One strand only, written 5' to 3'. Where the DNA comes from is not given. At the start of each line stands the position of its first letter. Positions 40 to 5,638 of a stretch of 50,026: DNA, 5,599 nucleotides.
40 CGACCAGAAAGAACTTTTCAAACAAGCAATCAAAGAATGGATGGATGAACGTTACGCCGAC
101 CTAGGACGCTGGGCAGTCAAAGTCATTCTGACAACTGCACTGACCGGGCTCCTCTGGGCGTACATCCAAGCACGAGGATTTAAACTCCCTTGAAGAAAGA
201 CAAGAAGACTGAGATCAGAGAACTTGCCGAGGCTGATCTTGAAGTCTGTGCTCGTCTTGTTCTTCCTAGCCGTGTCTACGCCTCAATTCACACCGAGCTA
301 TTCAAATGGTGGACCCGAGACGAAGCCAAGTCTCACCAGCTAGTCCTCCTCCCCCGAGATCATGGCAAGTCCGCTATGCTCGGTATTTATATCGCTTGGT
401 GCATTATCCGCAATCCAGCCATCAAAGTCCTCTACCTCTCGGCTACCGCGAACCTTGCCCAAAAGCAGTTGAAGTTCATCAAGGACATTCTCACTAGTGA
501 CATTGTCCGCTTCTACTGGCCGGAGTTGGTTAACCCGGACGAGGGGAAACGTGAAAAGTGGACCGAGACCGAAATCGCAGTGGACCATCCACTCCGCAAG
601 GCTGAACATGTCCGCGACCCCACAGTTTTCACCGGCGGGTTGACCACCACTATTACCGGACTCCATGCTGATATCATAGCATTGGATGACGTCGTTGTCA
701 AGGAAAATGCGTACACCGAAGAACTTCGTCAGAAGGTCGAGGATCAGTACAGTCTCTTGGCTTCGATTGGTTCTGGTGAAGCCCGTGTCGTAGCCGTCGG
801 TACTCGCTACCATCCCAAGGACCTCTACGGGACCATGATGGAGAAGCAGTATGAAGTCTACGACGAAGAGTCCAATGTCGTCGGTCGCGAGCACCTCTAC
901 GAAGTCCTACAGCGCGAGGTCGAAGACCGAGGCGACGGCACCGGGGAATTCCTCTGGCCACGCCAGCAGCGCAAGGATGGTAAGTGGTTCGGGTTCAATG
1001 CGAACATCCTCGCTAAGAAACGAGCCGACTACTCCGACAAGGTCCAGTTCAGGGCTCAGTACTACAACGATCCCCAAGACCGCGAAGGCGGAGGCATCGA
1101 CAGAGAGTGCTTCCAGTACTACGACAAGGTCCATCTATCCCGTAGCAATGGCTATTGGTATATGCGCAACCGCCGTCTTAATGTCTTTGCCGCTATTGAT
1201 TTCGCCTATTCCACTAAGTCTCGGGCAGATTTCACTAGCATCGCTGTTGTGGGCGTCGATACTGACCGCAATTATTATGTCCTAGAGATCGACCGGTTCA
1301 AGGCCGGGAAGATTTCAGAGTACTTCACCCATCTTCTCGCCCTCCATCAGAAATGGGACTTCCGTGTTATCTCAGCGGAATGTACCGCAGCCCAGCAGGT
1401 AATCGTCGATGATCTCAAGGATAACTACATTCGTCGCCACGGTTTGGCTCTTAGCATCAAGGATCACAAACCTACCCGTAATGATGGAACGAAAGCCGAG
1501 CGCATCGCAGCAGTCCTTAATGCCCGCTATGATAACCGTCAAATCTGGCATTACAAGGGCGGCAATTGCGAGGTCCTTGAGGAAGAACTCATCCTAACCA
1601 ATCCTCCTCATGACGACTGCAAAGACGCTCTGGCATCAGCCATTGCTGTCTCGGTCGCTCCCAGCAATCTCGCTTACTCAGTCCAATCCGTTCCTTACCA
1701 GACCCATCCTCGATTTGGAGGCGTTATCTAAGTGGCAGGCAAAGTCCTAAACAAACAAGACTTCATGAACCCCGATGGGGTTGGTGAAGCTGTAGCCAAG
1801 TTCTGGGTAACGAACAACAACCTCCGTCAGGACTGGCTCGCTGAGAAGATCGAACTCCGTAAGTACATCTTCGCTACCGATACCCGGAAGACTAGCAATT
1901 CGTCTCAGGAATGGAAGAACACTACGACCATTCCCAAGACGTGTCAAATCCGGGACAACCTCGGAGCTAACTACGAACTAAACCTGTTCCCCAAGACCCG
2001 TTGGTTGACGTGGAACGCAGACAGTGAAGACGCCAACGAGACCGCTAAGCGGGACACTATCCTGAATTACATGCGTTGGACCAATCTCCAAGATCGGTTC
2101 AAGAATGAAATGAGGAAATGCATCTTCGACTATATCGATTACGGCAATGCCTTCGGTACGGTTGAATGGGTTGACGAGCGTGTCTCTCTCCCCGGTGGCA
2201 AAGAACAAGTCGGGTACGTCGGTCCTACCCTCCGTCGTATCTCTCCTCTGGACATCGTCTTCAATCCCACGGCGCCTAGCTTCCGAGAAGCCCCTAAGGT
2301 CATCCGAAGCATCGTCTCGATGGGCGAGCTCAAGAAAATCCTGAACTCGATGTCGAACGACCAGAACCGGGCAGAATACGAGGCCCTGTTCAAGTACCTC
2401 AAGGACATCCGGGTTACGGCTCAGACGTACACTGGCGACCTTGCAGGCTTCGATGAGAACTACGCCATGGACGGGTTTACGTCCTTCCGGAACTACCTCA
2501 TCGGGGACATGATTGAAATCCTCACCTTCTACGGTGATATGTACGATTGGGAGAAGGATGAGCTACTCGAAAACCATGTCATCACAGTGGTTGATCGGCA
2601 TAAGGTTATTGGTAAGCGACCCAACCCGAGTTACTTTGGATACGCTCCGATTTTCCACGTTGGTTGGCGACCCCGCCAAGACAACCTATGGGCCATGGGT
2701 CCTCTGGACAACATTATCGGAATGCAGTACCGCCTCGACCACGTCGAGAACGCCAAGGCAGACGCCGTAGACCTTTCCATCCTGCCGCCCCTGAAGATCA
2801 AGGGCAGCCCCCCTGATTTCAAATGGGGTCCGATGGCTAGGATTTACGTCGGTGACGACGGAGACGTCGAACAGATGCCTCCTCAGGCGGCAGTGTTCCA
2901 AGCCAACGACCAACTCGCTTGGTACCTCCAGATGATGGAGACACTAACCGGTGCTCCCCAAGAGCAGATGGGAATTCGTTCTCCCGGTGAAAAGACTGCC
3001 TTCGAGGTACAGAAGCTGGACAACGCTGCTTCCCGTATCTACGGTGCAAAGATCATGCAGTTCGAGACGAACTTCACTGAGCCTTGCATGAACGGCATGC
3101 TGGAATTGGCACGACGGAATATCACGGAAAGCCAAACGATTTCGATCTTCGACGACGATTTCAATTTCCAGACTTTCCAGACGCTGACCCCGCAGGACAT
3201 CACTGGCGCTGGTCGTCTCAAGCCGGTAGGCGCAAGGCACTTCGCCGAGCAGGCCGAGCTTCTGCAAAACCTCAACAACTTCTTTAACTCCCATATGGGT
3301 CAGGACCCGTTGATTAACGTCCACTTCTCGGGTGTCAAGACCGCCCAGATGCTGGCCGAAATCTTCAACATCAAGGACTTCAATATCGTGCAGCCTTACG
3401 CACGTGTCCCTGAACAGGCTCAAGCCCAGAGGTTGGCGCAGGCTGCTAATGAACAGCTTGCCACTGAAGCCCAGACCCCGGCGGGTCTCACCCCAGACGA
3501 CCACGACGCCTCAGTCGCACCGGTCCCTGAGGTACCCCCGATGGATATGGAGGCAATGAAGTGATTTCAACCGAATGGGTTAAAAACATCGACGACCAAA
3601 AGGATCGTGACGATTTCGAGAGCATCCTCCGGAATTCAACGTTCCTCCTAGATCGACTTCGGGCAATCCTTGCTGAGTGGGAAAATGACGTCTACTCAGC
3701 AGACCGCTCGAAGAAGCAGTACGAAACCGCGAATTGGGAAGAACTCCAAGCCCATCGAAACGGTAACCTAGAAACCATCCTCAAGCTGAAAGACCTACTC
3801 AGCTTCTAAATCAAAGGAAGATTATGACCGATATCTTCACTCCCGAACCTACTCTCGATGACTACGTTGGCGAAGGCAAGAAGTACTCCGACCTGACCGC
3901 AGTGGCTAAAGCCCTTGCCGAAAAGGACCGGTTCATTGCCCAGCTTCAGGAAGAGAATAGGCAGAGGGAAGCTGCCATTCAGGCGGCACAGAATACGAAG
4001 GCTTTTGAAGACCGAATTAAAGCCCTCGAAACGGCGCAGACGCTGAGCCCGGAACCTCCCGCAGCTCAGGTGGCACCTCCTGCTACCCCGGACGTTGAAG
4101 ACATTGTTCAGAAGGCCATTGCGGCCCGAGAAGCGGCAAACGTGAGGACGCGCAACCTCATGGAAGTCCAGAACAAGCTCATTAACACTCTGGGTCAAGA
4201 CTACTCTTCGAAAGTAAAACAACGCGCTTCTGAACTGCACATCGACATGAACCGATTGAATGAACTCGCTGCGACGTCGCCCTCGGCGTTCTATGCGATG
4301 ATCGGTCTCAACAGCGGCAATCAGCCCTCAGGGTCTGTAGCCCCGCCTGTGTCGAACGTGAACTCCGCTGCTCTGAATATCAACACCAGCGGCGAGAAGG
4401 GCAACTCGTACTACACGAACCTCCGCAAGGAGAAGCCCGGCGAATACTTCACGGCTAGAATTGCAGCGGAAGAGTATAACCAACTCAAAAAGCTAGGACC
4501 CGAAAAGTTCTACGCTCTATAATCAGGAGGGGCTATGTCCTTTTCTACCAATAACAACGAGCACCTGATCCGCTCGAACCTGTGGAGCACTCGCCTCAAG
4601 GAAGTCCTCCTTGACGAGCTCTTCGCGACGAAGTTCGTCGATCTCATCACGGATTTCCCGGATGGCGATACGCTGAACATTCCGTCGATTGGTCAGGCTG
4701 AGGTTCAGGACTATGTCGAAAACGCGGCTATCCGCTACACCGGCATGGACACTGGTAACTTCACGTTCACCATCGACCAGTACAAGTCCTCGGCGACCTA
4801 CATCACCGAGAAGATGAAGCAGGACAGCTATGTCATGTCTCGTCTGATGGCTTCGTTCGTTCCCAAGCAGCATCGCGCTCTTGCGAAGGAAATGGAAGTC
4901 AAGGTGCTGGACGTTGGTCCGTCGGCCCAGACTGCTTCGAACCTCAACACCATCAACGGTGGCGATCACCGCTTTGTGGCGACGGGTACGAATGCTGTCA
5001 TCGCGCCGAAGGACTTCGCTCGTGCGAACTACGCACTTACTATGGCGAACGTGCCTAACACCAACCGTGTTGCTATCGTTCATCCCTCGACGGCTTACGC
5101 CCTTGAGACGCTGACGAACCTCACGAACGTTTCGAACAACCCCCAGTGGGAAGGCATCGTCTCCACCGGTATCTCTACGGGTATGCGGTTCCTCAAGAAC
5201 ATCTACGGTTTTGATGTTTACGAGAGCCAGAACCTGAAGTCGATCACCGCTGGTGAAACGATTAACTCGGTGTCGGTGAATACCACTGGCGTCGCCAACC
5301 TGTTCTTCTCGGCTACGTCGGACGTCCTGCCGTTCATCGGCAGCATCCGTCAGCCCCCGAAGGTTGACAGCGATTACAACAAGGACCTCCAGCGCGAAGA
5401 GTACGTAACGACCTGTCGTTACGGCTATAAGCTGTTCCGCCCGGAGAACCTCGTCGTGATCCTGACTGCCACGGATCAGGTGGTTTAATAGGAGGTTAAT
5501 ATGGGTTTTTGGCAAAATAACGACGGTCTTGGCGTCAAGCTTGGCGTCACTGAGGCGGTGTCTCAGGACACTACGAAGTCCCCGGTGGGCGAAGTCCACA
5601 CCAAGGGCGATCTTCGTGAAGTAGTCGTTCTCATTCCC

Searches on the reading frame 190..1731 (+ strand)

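Call 22: search_protein_families(library=phrogs, proteins=[window:190-1731:+], max_evalue=0.001)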
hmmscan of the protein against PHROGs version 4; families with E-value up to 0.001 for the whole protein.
window:190-1731:+ (513 aa): 6 families
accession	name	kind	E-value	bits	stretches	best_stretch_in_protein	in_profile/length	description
phrog_38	-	head and packaging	7.8e-91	306.9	1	6-492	263-707/760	terminase large subunit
phrog_20726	-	unknown function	1.5e-51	175.8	1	330-512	1-194/199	-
phrog_4758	-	head and packaging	8.9e-23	81.9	1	51-223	61-224/243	terminase large subunit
phrog_17672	-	head and packaging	9.8e-14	52.1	1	46-223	64-234/395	terminase large subunit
phrog_2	-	head and packaging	2.3e-06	27.6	1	51-482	281-586/807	terminase large subunit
phrog_979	-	head and packaging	4.2e-06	26.7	1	325-486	429-597/642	terminase large subunit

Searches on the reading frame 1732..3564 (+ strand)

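Call 22: search_protein_families(library=phrogs, proteins=[window:1732-3564:+], max_evalue=0.001)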
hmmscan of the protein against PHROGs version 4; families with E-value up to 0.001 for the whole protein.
window:1732-3564:+ (610 aa): 1 family
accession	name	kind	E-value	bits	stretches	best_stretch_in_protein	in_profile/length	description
phrog_332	-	connector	2.4e-83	281.4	1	21-584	14-536/560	head-tail adaptor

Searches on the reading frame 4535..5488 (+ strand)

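Call 22: search_protein_families(library=phrogs, proteins=[window:4535-5488:+], max_evalue=0.001)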
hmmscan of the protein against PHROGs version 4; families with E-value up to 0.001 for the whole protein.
window:4535-5488:+ (317 aa): 2 families
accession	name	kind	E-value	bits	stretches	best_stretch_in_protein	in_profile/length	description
phrog_267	-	head and packaging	2.7e-42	146.4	1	14-313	42-327/410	major head protein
phrog_283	-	head and packaging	6.4e-14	53.1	1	43-252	41-235/385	major head protein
